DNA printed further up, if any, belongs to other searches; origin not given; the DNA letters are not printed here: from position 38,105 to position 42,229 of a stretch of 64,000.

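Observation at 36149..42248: AT-rich two-gene exopolysaccharide island downstream of tRNA-Asp, bracketed by 152-bp direct repeats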

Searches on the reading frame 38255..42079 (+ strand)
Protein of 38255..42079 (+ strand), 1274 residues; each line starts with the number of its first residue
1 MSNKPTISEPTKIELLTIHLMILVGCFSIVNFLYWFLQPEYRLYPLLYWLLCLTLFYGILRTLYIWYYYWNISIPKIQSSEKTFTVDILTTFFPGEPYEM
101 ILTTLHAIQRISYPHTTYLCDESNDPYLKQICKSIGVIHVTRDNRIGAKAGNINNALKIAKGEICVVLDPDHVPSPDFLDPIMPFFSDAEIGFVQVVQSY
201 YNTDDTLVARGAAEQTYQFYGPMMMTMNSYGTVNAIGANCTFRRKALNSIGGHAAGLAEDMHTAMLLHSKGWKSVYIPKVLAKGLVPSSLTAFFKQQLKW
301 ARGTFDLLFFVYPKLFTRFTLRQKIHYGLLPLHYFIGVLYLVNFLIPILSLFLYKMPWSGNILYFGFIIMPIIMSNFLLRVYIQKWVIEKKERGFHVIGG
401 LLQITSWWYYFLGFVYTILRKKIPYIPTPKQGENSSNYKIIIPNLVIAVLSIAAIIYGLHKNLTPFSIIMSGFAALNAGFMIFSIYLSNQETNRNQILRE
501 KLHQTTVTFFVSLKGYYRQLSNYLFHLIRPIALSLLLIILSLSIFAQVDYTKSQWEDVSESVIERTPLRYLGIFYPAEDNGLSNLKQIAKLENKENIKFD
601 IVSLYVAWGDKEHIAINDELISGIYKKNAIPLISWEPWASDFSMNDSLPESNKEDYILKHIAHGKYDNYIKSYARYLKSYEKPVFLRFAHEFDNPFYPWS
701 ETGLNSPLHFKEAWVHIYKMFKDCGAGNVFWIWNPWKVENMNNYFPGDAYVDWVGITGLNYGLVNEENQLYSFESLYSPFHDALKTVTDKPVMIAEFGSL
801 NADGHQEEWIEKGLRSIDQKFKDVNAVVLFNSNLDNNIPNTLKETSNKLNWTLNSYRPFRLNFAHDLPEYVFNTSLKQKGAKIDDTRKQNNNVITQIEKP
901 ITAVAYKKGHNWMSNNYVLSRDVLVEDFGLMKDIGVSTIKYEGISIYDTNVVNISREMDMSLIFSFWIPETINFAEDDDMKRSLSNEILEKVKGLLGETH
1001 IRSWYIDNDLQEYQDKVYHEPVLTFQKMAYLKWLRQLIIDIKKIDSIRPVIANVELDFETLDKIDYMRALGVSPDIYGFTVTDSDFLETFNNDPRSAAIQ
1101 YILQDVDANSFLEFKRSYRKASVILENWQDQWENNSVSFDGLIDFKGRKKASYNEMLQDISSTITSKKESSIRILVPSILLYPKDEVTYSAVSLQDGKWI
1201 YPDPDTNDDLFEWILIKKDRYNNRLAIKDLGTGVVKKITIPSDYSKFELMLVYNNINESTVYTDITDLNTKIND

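Call 8: search_protein_families(library=pfam, proteins=[window:38255-42079:+])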
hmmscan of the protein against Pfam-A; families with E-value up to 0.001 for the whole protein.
window:38255-42079:+ (1274 aa): 6 families
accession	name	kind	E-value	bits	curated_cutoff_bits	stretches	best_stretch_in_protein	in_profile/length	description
PF13632.12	Glyco_trans_2_3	-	8.1e-24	85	27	1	166-354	3-190/198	Glycosyl transferase family group 2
PF13641.12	Glyco_tranf_2_3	-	3.6e-23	83.2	27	1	100-303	15-230/230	Glycosyltransferase like family 2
PF13506.12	Glyco_transf_21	-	6.4e-16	58.7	21.7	1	141-302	10-174/174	Glycosyl transferase family 21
PF00535.33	Glycos_transf_2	-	4.7e-14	53.1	23.3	1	98-250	10-167/168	Glycosyl transferase family 2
PF02156.21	Glyco_hydro_26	-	1.6e-08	34.7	20.2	1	668-758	137-229/311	Glycosyl hydrolase family 26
PF03552.20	Cellulose_synt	-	2e-06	27.1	24.7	1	255-401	420-577/722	Cellulose synthase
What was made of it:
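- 38255..42079 (+): 1274-aa membrane GT2 synthase. BcsA-like catalytic region aa 74-484 (DPD169, AED258, QQLKW296), GH26 Lic26A-like domain aa 591-836, and about 440 aa of unassigned C-terminus. Pfam (call 8).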

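Call 18: find_encoding_contigs(protein=window:38255-42079:+, flank=10000, max_places=10)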
Protein window:38255-42079:+ (1274 aa): 1 contig read that carries it; 1 place shown.
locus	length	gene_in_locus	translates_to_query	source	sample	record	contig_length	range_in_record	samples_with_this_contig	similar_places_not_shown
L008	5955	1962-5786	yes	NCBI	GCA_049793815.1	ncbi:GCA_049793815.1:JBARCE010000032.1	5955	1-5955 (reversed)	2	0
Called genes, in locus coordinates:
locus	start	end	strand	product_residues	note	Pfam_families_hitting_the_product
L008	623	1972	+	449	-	PF00150:Cellulase (weak), PF02836:Glyco_hydro_2_C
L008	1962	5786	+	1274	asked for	PF00535:Glycos_transf_2, PF13641:Glyco_tranf_2_3, PF13506:Glyco_transf_21, PF13632:Glyco_trans_2_3, PF03552:Cellulose_synt (weak), PF02156:Glyco_hydro_26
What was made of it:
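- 36916..38265 (+): GH158-like glycoside hydrolase (putative endo-beta-1,3-glucanase) with a hydrophobic N-terminus. Gene call of 449 aa (call 18).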

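Call 22: find_homologous_proteins(query=window:38255-42079:+)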
Query window:38255-42079:+ (1274 aa): 1661 proteins with E <= 0.001 among 6685 candidates; the best 120 are listed.
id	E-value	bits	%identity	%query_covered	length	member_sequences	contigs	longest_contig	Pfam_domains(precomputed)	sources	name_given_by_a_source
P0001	0.0e+0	2923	99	100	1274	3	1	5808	PF13632.13,PF13506.14,PF13641.13,PF03552.21,PF02156.22,PF00535.33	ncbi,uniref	ncbi:glycosyltransferase family 2 protein [Psychroserpens sp.]|uniref:glycosyltransferase family 2 p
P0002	0.0e+0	2111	69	100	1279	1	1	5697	PF13632.13,PF13506.14,PF13641.13,PF02156.22,PF00535.33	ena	-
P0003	0.0e+0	2051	68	100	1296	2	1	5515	PF13632.13,PF13506.14,PF13641.13,PF02156.22,PF00535.33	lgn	-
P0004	0.0e+0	2014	67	100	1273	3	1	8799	PF13632.13,PF13506.14,PF13641.13,PF02156.22,PF00535.33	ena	-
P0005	0.0e+0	2007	66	100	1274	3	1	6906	PF13632.13,PF13506.14,PF13641.13,PF02156.22,PF00535.33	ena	-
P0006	0.0e+0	1992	66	100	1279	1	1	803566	PF13632.13,PF13506.14,PF13641.13,PF03552.21,PF02156.22,PF00535.33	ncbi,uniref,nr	ncbi:glycosyltransferase [Paucihalobacter ruber]|uniref:Glycosyltransferase n=1 Tax=Paucihalobacter 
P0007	0.0e+0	1839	62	100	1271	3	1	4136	PF13632.13,PF13506.14,PF13641.13,PF03552.21,PF02156.22,PF00535.33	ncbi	-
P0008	0.0e+0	1699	70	80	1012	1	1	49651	PF13632.13,PF13506.14,PF13641.13,PF03552.21,PF02156.22,PF00535.33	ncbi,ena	-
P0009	0.0e+0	1588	54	100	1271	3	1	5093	PF13632.13,PF13506.14,PF13641.13,PF03552.21,PF02156.22,PF00535.33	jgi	jgi:cellulose synthase/poly-beta-1,6-N-acetylglucosamine synthase-like glycosyltransferase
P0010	0.0e+0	1579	53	100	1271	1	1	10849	PF13632.13,PF13506.14,PF13641.13,PF03552.21,PF02156.22,PF00535.33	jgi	jgi:cellulose synthase/poly-beta-1,6-N-acetylglucosamine synthase-like glycosyltransferase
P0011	0.0e+0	1551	53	99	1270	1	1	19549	PF13632.13,PF13506.14,PF13641.13,PF03552.21,PF02156.22,PF00535.33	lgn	-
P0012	0.0e+0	1542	53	98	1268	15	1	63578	PF13632.13,PF13506.14,PF13641.13,PF03552.21,PF02156.22,PF00535.33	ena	-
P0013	0.0e+0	1537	52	100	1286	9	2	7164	PF13632.13,PF13506.14,PF13641.13,PF03552.21,PF02156.22,PF00535.33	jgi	jgi:cellulose synthase/poly-beta-1,6-N-acetylglucosamine synthase-like glycosyltransferase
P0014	0.0e+0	1515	52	98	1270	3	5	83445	PF13632.13,PF13506.14,PF13641.13,PF02156.22,PF00535.33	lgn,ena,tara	tara:strand:+ start:34252 stop:38064 length:3813 start_codon:yes stop_codon:yes gene_type:complete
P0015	0.0e+0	1476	52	98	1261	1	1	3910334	PF13632.13,PF13506.14,PF13641.13,PF03552.21,PF02156.22,PF00535.33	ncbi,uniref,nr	ncbi:glycosyltransferase family 2 protein [Costertonia aggregata]|uniref:Glycosyltransferase n=1 Tax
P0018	0.0e+0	1433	51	100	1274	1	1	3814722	PF13632.13,PF13506.14,PF13641.13,PF03552.21,PF02156.22,PF00535.33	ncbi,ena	-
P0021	0.0e+0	1391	48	100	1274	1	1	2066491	PF13632.13,PF13506.14,PF13641.13,PF02156.22,PF00535.33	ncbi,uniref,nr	ncbi:glycosyltransferase [Maribacter algarum]|uniref:Glycosyltransferase n=1 Tax=Maribacter algarum 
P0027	0.0e+0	1367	47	100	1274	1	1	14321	PF13632.13,PF13506.14,PF13641.13,PF03552.21,PF02156.22,PF00535.33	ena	-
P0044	0.0e+0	1327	47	99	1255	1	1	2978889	PF13632.13,PF13506.14,PF13641.13,PF03552.21,PF02156.22,PF00535.33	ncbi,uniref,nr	ncbi:glycosyltransferase [Christiangramia salexigens]|uniref:GH26 domain-containing protein n=1 Tax=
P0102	0.0e+0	1274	47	98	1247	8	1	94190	PF13632.13,PF13506.14,PF13641.13,PF03552.21,PF02156.22,PF00535.33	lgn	-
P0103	0.0e+0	1274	46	98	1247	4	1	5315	PF13632.13,PF13506.14,PF13641.13,PF03552.21,PF02156.22,PF00535.33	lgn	-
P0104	0.0e+0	1274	47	99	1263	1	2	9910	PF13632.13,PF13506.14,PF13641.13,PF03552.21,PF02156.22,PF00535.33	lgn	-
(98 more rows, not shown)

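Call 23: find_encoding_contigs(protein=P0006, flank=10000, max_places=3)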
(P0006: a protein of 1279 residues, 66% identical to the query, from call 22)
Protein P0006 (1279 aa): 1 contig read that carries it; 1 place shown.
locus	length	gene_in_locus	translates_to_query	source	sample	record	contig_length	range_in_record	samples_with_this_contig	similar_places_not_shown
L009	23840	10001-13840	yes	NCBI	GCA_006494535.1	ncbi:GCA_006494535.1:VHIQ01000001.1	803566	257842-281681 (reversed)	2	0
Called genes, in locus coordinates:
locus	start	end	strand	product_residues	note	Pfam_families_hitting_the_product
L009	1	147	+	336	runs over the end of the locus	PF03935:SKN1_KRE6_Sbg1 (faint), PF26113:GH16_XgeA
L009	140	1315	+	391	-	PF04616:Glyco_hydro_43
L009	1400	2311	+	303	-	PF01063:Aminotran_4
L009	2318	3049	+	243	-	PF19798:Sulfotransfer_5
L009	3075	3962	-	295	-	PF02253:PLA1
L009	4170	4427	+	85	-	PF19798:Sulfotransfer_5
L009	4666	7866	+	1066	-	PF01833:TIG (weak)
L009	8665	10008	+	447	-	PF02836:Glyco_hydro_2_C (weak)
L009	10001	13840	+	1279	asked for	PF00535:Glycos_transf_2, PF13641:Glyco_tranf_2_3, PF13506:Glyco_transf_21, PF13632:Glyco_trans_2_3, PF03552:Cellulose_synt, PF02156:Glyco_hydro_26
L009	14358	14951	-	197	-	PF04542:Sigma70_r2, PF08281:Sigma70_r4_2, PF00196:GerE (faint)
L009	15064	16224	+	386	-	PF04773:FecR, PF16344:FecR_C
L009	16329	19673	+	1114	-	PF13620:CarboxypepD_reg, PF13715:CarbopepD_reg_2, PF07715:Plug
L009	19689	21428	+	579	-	PF14322:SusD-like_3, PF07980:SusD_RagB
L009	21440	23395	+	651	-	-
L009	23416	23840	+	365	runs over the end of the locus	PF00801:PKD (faint)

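Call 24: find_encoding_contigs(protein=P0001, flank=10000, max_places=4)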
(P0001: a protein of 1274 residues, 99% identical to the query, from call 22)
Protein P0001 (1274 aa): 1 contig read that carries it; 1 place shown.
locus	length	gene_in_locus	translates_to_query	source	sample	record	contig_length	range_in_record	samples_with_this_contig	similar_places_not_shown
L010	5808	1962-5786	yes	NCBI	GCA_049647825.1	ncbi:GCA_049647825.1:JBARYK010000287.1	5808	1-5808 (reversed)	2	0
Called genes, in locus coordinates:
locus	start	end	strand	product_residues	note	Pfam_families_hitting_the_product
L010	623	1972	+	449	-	PF00150:Cellulase (weak), PF02836:Glyco_hydro_2_C (weak)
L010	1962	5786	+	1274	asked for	PF00535:Glycos_transf_2, PF13641:Glyco_tranf_2_3, PF13506:Glyco_transf_21, PF13632:Glyco_trans_2_3, PF03552:Cellulose_synt (weak), PF02156:Glyco_hydro_26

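Call 25: find_encoding_contigs(protein=P0002, flank=10000, max_places=4)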
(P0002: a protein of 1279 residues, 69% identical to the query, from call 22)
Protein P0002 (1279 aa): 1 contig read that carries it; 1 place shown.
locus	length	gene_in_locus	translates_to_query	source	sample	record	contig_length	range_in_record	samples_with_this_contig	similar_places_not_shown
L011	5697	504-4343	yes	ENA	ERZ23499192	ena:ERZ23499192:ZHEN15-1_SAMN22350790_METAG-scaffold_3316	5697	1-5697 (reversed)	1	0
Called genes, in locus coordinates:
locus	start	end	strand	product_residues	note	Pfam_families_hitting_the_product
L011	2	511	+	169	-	?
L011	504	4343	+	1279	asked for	PF00535:Glycos_transf_2, PF13641:Glyco_tranf_2_3, PF13506:Glyco_transf_21, PF13632:Glyco_trans_2_3, PF02156:Glyco_hydro_26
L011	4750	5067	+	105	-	-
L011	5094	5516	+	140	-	PF05099:TerB (faint)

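Call 55: search_solved_structures(query=window:38255-42079:+, max_evalue=0.01)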
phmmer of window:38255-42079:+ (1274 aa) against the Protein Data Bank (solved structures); distinct sequences matched with E-value up to 0.01: 28.
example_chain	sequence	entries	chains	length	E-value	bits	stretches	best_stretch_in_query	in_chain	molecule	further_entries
5ej1_A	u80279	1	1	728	7.7e-38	133.2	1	74-484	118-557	Putative cellulose synthase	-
4p00_A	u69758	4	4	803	9.8e-38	132.9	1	74-484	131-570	Cellulose Synthase A subunit | Cellulose Synthase subunit A | Putative cellulose synthase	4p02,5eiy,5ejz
4hg6_A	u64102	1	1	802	9.9e-38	132.9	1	74-484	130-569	Cellulose Synthase Subunit A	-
9fmv_A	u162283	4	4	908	4.8e-31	110.7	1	75-375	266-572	Cellulose synthase catalytic subunit [UDP-forming]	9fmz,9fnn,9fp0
7lby_A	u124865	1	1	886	5.1e-31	110.6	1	75-375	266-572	Cellulose synthase catalytic subunit [UDP-forming]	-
9b8v_E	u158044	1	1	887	5.1e-31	110.6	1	75-375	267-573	Cellulose synthase catalytic subunit [UDP-forming]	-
2bvd_A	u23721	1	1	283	4.1e-24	87.7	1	591-836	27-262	ENDOGLUCANASE H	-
2v3g_A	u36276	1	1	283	4.1e-24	87.7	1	591-836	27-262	ENDOGLUCANASE H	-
2vi0_A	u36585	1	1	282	5.2e-24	87.4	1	591-836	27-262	Endoglucanase H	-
2bv9_A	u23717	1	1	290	5.5e-24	87.3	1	591-836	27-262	ENDOGLUCANASE H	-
2cip_A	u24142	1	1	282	9e-24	86.6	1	591-836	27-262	ENDOGLUCANASE H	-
6zpl_C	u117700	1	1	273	2.2e-23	85.4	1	591-836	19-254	Endoglucanase H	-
2cit_A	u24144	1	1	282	2.3e-23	85.3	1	591-836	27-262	ENDOGLUCANASE H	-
8xvi_R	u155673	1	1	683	4.1e-23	84.4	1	591-836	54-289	Endoglucanase H,Endothelin-1 receptor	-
8xvj_R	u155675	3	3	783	4.2e-23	84.4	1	591-836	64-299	Endoglucanase H,Endothelin-1 receptor,Soluble cytochrome b562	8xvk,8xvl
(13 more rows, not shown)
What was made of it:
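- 38255..42079 (+): PDB 4p00 1e-37 and 2bvd 4e-24 (call 55).
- On BcsA-type processive GT2 synthase: BcsA structures at 1e-37 (call 55).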

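Call 57: search_protein_families(library=ncbifam, proteins=[window:38255-42079:+], max_evalue=0.01)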
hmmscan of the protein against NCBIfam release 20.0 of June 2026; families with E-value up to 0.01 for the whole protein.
window:38255-42079:+ (1274 aa): 8 families
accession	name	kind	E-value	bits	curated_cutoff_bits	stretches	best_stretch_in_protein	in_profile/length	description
TIGR03030.1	CelA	equivalog_domain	1.5e-48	165.4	699.1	1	78-499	125-574/714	UDP-forming cellulose synthase catalytic subunit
NF008558.0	PRK11498.1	equivalog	6.1e-37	127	992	1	79-358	268-555/872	UDP-forming cellulose synthase catalytic subunit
TIGR03937.1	PgaC_IcaA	equivalog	2.4e-18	66.3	422.3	1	79-393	40-359/407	poly-beta-1,6-N-acetyl-D-glucosamine synthase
TIGR03472.1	HpnI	equivalog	5.1e-15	55.2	310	1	146-304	109-272/373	bacteriohopanetetrol glucosamine biosynthesis glycosyltransferase HpnI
TIGR03965.1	mycofact_glyco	equivalog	6.1e-12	45.2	280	1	101-307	89-303/467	mycofactocin biosynthesis glycosyltransferase MftF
TIGR04242.1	nodulat_NodC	equivalog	6.9e-12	45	550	1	61-306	25-286/395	chitooligosaccharide synthase NodC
NF053846.1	glyco_with_XrtP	equivalog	4.4e-05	22.3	520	1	162-311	134-305/440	XrtP-associated glycosyltransferase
NF041875.1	EPS_EpsD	equivalog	0.0018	17.8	370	1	136-284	55-206/325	exopolysaccharide biosynthesis glycosyltransferase EpsD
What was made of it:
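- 38255..42079 (+): NCBIfam CelA domain, below cut-off (call 57).
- On BcsA-type processive GT2 synthase: The NCBIfam CelA score of 165 is far below the cut-off of 699 (calls 8, 57).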
